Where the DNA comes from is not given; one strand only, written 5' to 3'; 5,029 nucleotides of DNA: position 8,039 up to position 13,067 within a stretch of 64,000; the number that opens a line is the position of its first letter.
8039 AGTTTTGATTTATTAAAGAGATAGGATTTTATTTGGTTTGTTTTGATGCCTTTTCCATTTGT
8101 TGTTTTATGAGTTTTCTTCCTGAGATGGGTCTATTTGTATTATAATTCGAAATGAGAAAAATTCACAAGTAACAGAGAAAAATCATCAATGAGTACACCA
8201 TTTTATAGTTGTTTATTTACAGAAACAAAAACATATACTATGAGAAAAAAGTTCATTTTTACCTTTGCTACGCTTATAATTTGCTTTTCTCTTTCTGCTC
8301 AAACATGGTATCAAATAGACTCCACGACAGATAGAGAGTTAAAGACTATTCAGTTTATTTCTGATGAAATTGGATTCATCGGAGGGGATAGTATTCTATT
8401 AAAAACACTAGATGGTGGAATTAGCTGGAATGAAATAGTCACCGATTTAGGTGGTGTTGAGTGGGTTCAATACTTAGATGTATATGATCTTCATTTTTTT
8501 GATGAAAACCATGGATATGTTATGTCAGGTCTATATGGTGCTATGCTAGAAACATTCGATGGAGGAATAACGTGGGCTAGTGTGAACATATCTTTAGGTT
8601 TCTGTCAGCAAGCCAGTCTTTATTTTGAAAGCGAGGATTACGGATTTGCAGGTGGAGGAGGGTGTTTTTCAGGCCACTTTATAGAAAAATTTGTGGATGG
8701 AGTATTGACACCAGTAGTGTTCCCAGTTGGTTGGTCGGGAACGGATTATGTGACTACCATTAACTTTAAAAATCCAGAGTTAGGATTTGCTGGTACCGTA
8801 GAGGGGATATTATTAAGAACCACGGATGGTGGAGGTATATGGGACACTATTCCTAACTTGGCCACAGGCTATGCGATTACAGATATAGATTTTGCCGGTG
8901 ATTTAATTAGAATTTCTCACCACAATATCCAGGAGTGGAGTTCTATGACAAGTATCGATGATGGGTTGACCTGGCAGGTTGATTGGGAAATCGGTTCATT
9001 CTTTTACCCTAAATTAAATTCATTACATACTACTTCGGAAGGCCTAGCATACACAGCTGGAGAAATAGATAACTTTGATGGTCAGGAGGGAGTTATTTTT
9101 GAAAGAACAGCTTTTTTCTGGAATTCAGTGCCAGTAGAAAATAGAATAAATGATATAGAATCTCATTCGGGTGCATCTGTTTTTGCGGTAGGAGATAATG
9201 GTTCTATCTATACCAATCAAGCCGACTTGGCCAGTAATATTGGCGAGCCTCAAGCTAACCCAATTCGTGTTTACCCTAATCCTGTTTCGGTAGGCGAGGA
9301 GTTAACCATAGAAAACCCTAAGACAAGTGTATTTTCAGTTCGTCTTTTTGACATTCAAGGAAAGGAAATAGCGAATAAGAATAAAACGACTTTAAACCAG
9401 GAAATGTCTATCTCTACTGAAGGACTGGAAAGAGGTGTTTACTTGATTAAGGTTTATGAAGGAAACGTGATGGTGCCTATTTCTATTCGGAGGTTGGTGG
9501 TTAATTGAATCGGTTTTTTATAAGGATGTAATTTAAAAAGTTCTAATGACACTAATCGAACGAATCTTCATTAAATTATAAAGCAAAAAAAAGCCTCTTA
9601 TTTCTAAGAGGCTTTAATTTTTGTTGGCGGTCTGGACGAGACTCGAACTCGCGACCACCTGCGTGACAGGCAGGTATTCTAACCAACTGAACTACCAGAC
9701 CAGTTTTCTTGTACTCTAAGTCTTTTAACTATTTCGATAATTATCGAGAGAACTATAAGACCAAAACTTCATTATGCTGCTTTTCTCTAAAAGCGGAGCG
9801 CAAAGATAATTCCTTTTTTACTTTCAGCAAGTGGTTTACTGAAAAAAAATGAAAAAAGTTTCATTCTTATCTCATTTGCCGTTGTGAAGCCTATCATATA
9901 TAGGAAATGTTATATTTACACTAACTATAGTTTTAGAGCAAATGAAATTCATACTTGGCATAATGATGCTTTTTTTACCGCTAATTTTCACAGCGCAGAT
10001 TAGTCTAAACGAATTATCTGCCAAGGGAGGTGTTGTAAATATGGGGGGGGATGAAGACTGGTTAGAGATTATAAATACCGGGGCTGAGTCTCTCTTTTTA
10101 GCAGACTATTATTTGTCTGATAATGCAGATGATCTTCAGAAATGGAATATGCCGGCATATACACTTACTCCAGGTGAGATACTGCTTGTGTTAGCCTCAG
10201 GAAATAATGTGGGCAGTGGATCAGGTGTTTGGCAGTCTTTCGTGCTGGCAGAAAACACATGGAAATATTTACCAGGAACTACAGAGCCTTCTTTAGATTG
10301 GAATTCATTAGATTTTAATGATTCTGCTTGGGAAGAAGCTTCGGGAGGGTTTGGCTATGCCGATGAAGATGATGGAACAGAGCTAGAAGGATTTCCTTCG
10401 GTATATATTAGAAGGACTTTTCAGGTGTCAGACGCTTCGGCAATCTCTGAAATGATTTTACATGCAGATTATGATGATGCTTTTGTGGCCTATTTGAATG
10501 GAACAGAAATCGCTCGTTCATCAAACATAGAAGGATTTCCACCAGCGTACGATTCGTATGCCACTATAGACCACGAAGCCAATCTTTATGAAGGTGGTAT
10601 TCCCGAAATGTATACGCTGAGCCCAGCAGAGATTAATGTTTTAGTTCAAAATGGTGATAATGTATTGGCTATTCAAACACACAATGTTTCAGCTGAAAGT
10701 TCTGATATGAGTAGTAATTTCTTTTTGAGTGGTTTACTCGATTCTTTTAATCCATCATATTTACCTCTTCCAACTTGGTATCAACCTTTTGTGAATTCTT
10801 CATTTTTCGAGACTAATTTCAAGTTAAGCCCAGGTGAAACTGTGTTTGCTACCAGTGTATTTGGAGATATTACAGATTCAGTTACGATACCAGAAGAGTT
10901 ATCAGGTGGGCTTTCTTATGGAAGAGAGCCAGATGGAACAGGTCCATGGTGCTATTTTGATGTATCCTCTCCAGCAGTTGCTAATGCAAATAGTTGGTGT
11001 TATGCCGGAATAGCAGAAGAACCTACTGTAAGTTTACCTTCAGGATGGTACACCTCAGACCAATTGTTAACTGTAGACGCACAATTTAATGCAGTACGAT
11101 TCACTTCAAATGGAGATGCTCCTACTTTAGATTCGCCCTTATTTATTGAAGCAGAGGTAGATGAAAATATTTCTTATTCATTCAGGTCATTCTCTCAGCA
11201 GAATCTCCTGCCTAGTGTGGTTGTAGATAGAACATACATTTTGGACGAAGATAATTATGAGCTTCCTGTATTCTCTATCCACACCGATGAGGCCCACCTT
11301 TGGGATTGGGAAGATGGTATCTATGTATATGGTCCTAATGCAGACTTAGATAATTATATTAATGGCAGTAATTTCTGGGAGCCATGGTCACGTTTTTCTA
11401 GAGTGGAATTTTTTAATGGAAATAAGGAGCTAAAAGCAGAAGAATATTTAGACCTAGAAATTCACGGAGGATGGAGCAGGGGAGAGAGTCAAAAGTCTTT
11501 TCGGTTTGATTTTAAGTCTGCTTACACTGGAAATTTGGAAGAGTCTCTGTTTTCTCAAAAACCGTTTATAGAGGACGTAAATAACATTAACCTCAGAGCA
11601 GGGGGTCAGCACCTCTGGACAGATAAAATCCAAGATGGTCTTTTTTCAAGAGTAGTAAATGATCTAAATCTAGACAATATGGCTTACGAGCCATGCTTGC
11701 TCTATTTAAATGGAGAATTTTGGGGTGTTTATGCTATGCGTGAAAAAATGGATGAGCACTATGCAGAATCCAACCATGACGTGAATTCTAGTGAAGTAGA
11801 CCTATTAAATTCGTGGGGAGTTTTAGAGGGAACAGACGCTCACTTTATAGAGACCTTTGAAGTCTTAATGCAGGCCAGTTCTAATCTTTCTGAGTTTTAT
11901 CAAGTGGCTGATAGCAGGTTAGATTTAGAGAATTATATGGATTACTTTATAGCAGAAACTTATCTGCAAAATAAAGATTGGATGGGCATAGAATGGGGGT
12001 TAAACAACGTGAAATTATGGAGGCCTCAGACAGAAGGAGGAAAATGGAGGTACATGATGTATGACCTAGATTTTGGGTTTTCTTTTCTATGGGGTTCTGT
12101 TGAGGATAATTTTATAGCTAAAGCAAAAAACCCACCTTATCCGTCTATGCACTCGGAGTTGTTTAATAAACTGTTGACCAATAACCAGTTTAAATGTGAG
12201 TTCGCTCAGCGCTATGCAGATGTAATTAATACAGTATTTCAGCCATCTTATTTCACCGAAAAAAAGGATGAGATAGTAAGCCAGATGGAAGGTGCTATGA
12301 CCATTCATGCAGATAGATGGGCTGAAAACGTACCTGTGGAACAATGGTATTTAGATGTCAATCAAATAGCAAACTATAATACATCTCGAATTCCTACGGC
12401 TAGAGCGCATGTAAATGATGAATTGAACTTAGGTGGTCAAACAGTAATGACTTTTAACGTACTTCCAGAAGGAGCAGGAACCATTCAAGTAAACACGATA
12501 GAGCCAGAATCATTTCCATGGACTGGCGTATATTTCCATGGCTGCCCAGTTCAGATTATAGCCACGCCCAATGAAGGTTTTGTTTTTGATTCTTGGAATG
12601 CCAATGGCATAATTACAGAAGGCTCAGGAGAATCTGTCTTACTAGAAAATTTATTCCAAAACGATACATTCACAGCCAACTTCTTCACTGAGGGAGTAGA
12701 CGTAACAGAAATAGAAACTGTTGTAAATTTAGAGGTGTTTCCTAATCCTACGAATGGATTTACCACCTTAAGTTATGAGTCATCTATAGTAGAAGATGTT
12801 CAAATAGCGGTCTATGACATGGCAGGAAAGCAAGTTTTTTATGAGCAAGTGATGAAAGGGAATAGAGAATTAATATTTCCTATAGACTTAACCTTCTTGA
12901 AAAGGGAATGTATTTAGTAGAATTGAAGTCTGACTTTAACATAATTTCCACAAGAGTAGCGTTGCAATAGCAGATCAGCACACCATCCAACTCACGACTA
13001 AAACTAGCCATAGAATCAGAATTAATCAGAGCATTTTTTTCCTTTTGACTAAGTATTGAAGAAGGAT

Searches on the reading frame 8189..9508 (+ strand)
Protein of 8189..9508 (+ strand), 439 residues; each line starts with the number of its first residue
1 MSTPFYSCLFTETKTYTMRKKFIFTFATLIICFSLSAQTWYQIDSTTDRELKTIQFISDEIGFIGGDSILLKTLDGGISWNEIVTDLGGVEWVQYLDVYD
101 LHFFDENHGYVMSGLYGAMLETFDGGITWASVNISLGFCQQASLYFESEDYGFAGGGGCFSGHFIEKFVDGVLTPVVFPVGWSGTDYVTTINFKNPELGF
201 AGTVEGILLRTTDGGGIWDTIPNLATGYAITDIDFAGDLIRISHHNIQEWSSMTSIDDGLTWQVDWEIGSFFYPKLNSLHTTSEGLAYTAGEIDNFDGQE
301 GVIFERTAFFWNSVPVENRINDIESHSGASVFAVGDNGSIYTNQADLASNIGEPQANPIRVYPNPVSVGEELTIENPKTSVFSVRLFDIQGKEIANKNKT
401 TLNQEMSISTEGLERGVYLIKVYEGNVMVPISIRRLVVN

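Call 41: search_protein_families(library=pfam, proteins=[window:8189-9508:+], max_evalue=0.00001)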
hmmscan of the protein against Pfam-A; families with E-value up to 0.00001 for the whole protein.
window:8189-9508:+ (439 aa): 2 families
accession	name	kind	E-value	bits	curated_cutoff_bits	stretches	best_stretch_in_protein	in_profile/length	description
PF14870.12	PSII_BNR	-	1.5e-13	51.1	27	0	98-136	20-57/303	Photosynthesis system II assembly factor YCF48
PF18962.6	Por_Secre_tail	-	1.3e-11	45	27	1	361-426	1-66/75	Secretion system C-terminal sorting domain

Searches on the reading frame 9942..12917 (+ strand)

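Call 41: search_protein_families(library=pfam, proteins=[window:9942-12917:+], max_evalue=0.00001)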
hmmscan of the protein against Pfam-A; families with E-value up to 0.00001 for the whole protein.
window:9942-12917:+ (991 aa): 3 families
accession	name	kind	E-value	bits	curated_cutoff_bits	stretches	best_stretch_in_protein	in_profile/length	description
PF08757.17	CotH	-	1.4e-38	133.7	23.8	1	505-816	1-318/322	CotH kinase protein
PF00932.25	LTD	-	2e-06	28.5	34.3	1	18-107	6-85/109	Lamin Tail Domain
PF18962.6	Por_Secre_tail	-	4e-06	27.5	27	0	932-973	1-42/75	Secretion system C-terminal sorting domain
